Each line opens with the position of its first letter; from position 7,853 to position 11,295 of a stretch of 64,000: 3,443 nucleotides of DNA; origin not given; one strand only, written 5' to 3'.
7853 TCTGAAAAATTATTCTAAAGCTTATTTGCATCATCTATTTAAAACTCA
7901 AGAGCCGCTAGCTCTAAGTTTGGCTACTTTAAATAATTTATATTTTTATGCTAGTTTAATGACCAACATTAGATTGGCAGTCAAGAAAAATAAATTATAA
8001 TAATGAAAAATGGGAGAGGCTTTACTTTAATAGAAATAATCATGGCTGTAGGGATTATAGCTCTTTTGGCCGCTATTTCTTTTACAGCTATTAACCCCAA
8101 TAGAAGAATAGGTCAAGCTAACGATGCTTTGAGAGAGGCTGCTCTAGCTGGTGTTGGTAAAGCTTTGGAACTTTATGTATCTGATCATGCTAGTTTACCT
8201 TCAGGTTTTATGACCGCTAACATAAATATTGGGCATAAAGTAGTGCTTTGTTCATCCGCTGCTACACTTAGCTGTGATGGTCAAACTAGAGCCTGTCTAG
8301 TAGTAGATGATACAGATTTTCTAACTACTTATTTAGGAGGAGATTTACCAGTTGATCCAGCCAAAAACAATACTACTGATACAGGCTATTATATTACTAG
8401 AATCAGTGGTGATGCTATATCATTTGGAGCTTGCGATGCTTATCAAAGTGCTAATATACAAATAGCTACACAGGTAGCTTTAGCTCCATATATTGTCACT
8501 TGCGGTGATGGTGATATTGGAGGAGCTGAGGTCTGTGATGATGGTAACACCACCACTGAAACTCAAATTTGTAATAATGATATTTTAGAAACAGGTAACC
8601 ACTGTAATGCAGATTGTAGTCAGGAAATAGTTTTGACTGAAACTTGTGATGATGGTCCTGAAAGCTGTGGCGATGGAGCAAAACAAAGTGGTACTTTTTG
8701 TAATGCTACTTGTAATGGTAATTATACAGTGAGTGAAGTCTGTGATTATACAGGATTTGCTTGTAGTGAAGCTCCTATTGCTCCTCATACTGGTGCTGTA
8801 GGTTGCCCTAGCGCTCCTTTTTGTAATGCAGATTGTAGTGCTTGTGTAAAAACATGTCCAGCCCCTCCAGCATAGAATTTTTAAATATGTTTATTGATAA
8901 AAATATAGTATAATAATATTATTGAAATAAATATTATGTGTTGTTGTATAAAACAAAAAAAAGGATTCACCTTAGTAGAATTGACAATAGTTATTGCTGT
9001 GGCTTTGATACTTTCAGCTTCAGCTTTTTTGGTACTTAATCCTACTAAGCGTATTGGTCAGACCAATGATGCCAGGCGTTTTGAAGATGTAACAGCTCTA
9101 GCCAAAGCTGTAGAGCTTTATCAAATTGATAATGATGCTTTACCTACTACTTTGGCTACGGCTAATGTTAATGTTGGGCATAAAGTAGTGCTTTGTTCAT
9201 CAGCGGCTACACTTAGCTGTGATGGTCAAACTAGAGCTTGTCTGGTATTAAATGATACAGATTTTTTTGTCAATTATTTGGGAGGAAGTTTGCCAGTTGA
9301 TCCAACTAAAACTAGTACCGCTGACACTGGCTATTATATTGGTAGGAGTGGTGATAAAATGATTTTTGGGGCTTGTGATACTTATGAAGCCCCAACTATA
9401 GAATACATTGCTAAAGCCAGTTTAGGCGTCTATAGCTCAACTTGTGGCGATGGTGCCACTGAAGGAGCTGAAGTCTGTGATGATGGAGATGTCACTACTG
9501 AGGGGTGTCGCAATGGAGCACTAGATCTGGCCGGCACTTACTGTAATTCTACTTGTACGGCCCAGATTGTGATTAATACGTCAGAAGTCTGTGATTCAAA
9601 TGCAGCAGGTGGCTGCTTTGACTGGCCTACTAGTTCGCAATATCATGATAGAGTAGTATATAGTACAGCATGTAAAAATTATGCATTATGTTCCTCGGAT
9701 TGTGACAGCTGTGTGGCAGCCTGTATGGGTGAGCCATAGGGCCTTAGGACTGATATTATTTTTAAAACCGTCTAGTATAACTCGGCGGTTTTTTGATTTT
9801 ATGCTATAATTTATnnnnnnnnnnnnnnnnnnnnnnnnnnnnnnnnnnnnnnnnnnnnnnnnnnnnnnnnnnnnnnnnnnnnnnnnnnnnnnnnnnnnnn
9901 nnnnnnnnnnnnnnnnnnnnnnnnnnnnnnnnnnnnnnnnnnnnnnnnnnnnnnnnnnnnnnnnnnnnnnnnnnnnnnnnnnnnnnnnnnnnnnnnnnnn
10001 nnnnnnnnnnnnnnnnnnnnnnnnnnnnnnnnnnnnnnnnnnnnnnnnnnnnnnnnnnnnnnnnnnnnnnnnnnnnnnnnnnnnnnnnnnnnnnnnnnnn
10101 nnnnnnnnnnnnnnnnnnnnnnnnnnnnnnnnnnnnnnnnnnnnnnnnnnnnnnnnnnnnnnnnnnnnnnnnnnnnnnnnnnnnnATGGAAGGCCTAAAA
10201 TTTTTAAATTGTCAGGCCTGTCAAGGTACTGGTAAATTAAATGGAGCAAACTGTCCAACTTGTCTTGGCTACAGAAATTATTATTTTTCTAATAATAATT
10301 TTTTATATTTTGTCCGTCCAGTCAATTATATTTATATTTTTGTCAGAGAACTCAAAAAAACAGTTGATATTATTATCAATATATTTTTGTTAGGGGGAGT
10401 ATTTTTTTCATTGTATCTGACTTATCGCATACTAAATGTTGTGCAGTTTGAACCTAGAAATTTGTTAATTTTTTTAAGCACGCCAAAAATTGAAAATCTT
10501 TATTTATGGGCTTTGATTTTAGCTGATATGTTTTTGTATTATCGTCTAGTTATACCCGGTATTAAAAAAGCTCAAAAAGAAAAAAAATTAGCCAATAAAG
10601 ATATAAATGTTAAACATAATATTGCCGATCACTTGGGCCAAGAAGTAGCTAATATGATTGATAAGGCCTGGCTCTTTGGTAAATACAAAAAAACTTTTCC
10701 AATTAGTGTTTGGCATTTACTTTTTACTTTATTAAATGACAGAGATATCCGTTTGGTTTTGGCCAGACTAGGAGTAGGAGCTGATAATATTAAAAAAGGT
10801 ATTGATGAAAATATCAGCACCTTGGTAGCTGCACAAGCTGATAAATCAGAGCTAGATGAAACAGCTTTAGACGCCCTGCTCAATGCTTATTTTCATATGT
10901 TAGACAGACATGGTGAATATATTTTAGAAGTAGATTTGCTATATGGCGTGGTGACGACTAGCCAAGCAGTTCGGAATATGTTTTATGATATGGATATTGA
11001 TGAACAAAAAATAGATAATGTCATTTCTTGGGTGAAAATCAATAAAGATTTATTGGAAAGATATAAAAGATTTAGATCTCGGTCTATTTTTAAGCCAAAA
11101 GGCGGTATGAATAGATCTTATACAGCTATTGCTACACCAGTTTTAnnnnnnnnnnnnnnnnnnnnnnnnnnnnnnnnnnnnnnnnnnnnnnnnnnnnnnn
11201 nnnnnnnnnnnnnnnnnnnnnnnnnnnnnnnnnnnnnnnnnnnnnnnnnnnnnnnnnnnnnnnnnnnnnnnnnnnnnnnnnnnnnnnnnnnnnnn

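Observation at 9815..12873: Membrane-anchored ClpA/ClpC-like unfoldase with N-terminal DnaJ-type zinc finger and degenerate D1 ATPase motifs, translationally coupled to a small membrane protein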

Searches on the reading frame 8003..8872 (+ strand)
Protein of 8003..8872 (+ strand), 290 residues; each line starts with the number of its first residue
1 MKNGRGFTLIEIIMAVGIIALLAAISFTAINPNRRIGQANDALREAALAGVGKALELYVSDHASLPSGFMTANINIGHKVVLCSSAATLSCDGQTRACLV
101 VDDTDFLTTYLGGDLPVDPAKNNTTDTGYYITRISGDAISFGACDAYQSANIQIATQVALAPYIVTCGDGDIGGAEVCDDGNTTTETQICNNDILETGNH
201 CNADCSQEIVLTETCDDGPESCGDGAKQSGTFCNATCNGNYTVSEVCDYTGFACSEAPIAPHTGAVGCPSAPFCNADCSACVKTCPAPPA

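Call 71: search_protein_families(library=pfam, proteins=[window:8003-8872:+], max_evalue=0.001)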
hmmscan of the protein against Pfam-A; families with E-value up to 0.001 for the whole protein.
window:8003-8872:+ (290 aa): 1 family
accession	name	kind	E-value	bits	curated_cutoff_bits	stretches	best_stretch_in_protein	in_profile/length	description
PF07963.17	N_methyl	-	4.9e-06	26.3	21.2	1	1-26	1-26/27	Prokaryotic N-terminal methylation motif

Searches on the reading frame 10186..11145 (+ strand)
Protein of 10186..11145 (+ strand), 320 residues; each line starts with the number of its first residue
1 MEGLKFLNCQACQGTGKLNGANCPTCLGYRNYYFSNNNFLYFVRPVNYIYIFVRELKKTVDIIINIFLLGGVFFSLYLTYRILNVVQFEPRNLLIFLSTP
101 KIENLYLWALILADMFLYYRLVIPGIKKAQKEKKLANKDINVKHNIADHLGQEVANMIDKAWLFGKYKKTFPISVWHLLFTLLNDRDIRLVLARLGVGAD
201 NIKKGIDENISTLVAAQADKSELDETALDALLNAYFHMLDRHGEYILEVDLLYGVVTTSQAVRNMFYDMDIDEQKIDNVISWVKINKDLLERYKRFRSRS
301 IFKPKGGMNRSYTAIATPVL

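Call 52: search_protein_families(library=pfam, proteins=[window:10186-11145:+], max_evalue=1)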
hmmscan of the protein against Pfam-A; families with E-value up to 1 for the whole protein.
window:10186-11145:+ (320 aa): 3 families
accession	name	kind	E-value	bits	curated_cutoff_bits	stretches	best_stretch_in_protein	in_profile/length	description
PF15777.11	Anti-TRAP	-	0.0046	17.4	32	1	8-29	12-39/59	Tryptophan RNA-binding attenuator protein inhibitory protein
PF02861.25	Clp_N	-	0.0065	17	20.7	1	173-208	13-50/53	Clp amino terminal domain, pathogenicity island component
PF00684.25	DnaJ_CXXCXGXG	-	0.034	14.8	32.7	1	8-28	43-63/65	DnaJ central domain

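Call 53: search_solved_structures(query=window:10186-11145:+, max_evalue=1, show_alignments=2)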
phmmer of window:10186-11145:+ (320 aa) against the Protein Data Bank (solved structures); distinct sequences matched with E-value up to 1: 1.
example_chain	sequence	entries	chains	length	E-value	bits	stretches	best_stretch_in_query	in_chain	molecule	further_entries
6hum_G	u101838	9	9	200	0.73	12.4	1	61-118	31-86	NADH dehydrogenase subunit 6 | NADH-quinone oxidoreductase subunit J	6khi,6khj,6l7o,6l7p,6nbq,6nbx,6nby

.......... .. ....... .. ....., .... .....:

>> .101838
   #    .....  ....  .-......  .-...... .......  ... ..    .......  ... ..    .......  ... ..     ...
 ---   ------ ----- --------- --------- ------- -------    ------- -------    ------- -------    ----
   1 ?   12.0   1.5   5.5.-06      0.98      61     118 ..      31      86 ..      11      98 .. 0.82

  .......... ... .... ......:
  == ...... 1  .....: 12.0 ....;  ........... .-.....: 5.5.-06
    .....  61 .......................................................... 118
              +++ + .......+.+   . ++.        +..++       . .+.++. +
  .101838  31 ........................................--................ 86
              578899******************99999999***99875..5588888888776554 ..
